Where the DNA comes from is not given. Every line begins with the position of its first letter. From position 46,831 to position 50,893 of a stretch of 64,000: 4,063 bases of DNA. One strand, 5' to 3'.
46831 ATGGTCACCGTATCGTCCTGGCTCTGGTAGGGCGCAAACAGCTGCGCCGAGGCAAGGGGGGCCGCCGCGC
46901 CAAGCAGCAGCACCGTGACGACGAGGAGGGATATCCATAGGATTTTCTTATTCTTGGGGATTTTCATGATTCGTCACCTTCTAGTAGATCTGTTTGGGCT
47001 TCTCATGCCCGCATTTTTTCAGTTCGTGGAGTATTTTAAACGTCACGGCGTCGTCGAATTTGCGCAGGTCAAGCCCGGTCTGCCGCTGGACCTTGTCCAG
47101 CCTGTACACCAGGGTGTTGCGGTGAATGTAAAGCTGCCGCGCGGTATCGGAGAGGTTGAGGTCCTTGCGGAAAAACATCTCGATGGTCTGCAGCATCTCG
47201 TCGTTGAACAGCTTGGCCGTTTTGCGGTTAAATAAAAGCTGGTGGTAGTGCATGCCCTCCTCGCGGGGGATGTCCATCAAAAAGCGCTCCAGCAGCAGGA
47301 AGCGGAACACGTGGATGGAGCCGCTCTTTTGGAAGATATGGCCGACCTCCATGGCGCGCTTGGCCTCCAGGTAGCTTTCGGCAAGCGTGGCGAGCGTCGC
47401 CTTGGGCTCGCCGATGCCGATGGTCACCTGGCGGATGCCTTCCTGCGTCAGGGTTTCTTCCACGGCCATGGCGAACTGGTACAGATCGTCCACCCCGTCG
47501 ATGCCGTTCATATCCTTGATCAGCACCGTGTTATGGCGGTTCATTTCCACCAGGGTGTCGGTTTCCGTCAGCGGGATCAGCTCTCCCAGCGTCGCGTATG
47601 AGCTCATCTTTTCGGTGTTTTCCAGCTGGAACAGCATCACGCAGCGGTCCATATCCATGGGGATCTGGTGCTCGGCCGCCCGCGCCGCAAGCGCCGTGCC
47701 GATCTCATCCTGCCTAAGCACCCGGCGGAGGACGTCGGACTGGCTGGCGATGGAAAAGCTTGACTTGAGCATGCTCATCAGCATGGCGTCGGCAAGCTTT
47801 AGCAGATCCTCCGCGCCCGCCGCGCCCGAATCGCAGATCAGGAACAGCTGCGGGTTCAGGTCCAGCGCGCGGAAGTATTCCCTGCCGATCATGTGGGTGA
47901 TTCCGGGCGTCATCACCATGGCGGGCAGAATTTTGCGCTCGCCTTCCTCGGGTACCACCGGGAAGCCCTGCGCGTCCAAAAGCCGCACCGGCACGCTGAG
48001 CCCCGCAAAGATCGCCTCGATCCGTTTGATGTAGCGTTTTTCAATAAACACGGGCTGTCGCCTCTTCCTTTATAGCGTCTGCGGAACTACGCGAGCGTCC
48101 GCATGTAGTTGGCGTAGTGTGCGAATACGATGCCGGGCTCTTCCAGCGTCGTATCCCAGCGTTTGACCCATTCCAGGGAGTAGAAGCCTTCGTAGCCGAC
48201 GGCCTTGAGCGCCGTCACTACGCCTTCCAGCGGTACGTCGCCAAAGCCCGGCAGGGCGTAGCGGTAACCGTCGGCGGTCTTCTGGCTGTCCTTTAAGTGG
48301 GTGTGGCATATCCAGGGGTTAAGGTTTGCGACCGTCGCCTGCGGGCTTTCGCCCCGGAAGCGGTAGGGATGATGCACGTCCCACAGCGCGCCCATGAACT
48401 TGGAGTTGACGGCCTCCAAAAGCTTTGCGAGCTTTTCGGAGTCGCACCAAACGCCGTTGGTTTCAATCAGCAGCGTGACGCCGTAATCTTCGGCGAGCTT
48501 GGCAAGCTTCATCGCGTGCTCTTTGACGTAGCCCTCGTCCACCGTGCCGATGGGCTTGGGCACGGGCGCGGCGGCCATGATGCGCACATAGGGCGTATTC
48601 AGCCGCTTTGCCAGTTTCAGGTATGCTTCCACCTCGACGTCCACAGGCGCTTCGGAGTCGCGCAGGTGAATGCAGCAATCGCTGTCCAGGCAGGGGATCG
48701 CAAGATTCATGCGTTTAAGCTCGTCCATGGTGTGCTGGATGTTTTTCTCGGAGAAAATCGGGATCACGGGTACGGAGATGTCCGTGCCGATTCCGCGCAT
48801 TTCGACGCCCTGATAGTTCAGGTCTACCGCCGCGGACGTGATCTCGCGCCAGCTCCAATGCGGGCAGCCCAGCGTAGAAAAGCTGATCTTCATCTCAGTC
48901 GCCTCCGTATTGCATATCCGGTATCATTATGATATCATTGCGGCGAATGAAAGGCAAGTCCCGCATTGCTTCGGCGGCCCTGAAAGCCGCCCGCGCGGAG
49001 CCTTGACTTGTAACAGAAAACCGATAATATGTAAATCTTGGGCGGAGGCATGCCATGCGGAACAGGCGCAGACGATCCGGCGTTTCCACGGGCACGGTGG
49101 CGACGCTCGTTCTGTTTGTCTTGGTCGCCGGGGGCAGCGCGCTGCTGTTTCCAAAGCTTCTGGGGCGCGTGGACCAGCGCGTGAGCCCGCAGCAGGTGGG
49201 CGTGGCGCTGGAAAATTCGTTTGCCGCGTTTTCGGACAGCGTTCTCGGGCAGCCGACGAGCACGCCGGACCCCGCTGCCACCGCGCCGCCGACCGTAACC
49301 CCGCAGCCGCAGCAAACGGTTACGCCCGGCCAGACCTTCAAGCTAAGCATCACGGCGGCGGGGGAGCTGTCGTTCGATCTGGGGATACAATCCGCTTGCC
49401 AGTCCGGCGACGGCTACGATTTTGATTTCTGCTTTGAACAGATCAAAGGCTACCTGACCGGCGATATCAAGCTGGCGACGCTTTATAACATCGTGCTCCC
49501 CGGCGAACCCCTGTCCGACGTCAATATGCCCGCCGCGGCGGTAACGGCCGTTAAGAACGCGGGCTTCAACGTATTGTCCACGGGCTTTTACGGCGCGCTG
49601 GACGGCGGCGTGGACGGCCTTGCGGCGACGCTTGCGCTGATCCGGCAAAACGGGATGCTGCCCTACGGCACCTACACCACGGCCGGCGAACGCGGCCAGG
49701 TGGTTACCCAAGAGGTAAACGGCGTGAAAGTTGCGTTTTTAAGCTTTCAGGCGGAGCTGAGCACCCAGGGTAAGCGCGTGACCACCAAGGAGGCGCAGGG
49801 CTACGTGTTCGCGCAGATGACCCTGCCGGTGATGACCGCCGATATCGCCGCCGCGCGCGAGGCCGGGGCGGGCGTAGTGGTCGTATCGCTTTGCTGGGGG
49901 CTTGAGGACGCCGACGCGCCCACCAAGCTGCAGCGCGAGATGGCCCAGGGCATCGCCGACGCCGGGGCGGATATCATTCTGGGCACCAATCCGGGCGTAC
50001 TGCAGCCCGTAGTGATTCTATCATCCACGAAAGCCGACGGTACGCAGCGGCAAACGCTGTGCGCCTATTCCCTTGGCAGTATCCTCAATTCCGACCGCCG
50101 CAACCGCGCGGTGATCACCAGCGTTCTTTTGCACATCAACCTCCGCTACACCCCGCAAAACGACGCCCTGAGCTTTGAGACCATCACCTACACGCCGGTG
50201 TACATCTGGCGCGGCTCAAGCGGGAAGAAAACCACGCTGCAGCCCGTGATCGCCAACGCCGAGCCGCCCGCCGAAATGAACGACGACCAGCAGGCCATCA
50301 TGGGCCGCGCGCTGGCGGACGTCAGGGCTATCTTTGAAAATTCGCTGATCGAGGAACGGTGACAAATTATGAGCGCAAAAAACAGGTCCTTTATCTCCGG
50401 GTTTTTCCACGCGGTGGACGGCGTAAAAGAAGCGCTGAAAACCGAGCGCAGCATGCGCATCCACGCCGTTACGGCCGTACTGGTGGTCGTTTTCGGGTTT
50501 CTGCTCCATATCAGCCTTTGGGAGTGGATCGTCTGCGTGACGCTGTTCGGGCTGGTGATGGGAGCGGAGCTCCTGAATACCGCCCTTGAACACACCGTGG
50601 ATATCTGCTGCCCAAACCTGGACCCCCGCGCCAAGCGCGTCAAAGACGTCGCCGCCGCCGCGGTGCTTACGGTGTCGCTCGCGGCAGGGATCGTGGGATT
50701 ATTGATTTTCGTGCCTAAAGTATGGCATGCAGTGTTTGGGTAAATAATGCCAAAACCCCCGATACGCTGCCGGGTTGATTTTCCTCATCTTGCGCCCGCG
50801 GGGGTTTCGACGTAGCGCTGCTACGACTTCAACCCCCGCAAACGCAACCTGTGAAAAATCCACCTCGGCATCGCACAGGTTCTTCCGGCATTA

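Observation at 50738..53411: Family of about 150-175 bp imperfect palindromes with copy-specific but self-complementary arms, bracketing single genes like cassettes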

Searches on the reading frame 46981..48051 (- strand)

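Call 103: search_protein_families(library=pfam, proteins=[window:46981-48051:-], max_evalue=0.00001)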
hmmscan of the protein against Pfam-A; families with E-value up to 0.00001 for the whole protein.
window:46981-48051:- (356 aa): 2 families
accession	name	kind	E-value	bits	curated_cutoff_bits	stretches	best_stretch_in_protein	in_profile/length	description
PF13556.12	HTH_30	-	7.1e-18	64.6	27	1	287-338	2-53/59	PucR C-terminal helix-turn-helix domain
PF17853.6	GGDEF_2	-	7.1e-12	46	24.5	1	120-236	7-116/116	GGDEF-like domain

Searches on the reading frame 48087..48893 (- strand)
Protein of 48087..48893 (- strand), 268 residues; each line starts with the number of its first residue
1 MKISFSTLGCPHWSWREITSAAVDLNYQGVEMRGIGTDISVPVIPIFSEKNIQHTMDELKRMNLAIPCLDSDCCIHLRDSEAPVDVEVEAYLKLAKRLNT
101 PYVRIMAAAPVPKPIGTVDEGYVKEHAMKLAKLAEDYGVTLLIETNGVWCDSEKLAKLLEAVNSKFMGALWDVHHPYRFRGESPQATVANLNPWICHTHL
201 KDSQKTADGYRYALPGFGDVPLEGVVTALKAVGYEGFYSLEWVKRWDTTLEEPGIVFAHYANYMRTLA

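Call 103: search_protein_families(library=pfam, proteins=[window:48087-48893:-], max_evalue=0.00001)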
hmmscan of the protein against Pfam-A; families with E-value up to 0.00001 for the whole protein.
window:48087-48893:- (268 aa): 1 family
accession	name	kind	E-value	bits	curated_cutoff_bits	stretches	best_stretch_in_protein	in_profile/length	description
PF01261.30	AP_endonuc_2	-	7.5e-25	88.5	31.1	1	21-246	3-233/249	Xylose isomerase-like TIM barrel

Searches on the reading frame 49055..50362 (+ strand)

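Call 103: search_protein_families(library=pfam, proteins=[window:49055-50362:+], max_evalue=0.00001)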
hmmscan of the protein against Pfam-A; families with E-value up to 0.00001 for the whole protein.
window:49055-50362:+ (435 aa): 1 family
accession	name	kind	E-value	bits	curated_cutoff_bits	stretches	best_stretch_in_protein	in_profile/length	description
PF09587.15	PGA_cap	-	1.5e-39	136.5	27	1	99-345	2-253/255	Bacterial capsule synthesis protein PGA_cap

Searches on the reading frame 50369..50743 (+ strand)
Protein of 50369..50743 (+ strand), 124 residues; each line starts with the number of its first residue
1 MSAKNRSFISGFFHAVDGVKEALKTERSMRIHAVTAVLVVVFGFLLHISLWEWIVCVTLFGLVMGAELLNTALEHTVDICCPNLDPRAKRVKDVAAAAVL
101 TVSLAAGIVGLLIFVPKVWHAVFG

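Call 12: search_protein_families(library=pfam, proteins=[window:50369-50743:+])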
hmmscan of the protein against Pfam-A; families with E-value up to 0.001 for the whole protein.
window:50369-50743:+ (124 aa): 1 family
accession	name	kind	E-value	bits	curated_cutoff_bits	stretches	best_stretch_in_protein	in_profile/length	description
PF01219.24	DAGK_prokar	-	6.3e-34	116.3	22.3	1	14-114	2-102/102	Prokaryotic diacylglycerol kinase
